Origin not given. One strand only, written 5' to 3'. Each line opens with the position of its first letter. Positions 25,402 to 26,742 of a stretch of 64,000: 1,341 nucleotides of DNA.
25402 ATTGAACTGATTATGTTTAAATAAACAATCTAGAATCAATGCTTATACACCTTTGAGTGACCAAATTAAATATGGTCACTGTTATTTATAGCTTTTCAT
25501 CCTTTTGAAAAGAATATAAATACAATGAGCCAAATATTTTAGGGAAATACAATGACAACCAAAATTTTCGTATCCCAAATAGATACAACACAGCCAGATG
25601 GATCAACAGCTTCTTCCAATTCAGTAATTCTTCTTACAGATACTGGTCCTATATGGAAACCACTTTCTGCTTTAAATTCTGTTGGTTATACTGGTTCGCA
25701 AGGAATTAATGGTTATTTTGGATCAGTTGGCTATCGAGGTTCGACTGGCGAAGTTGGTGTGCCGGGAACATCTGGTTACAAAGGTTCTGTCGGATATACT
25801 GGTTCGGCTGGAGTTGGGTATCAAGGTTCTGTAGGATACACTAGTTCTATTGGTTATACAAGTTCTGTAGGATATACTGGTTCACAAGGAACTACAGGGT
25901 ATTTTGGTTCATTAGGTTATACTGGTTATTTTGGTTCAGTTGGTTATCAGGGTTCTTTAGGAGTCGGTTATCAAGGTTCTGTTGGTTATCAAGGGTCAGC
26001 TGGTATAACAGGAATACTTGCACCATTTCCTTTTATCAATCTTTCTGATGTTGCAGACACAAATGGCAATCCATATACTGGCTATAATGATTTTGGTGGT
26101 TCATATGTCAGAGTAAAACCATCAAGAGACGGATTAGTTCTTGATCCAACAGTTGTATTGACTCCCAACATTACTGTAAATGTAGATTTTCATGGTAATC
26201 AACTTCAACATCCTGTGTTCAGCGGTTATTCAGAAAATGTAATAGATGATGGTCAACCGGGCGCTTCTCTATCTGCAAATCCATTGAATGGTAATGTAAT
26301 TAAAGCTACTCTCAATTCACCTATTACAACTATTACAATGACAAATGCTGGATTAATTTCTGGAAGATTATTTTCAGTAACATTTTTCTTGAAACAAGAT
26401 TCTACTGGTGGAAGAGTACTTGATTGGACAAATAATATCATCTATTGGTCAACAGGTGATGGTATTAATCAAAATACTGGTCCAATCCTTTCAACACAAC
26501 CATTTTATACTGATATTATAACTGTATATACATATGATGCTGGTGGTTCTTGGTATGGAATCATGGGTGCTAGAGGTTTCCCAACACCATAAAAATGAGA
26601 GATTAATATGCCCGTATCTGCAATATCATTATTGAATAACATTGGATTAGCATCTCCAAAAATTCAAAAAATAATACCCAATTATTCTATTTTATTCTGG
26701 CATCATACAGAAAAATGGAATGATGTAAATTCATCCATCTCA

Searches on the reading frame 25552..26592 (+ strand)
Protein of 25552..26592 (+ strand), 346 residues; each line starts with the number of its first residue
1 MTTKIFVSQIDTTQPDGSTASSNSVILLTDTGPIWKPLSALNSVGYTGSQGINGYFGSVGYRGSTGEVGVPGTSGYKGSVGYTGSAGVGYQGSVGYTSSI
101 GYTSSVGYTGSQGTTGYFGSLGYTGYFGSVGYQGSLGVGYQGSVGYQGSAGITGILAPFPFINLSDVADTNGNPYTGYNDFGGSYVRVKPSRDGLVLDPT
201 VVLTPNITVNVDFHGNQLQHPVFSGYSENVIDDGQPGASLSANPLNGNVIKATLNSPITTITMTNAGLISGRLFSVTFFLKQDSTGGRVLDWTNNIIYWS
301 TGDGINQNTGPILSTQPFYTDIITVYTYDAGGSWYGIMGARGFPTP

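Call 35: search_protein_families(library=phrogs, proteins=[window:25552-26592:+], max_evalue=0.00001)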
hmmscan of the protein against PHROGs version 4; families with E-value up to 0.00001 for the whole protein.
window:25552-26592:+ (346 aa): 21 families
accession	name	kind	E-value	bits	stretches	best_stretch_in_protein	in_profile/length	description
phrog_5073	-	tail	1e-13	52.2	1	31-155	250-361/519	tail fiber protein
phrog_6320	-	tail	1.1e-13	51.9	1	45-154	98-200/745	tail fiber protein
phrog_34656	-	unknown function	2.2e-12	48.2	1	244-341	106-196/200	-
phrog_3420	-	unknown function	1.2e-11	44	1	42-158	252-370/929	-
phrog_29268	-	unknown function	3.2e-11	43.1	1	43-156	401-531/653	-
phrog_36982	-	unknown function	3.2e-11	42.8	1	17-158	507-650/944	-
phrog_8745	-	tail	3.2e-11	42.3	1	44-160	1377-1498/1803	tail fiber protein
phrog_28263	-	tail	3.7e-11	42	1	41-158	609-728/1400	tail fiber protein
phrog_24774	-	unknown function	2.6e-09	38.3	1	232-338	153-251/258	-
phrog_7760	-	tail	4.3e-09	37.5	1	225-338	112-217/223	tail fiber protein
phrog_819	-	tail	4.9e-09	35.9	1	46-156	628-742/1024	tail protein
phrog_1806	-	tail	1.4e-08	35.4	1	45-151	121-230/276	collagen like minor tail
phrog_9017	-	tail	1.5e-08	36.1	1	251-343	74-158/159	tail fiber protein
phrog_366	-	tail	2.3e-08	34.9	0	92-154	312-384/474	tail fiber protein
phrog_30509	-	tail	6.9e-08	32.9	0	22-103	29-110/254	collagen like minor tail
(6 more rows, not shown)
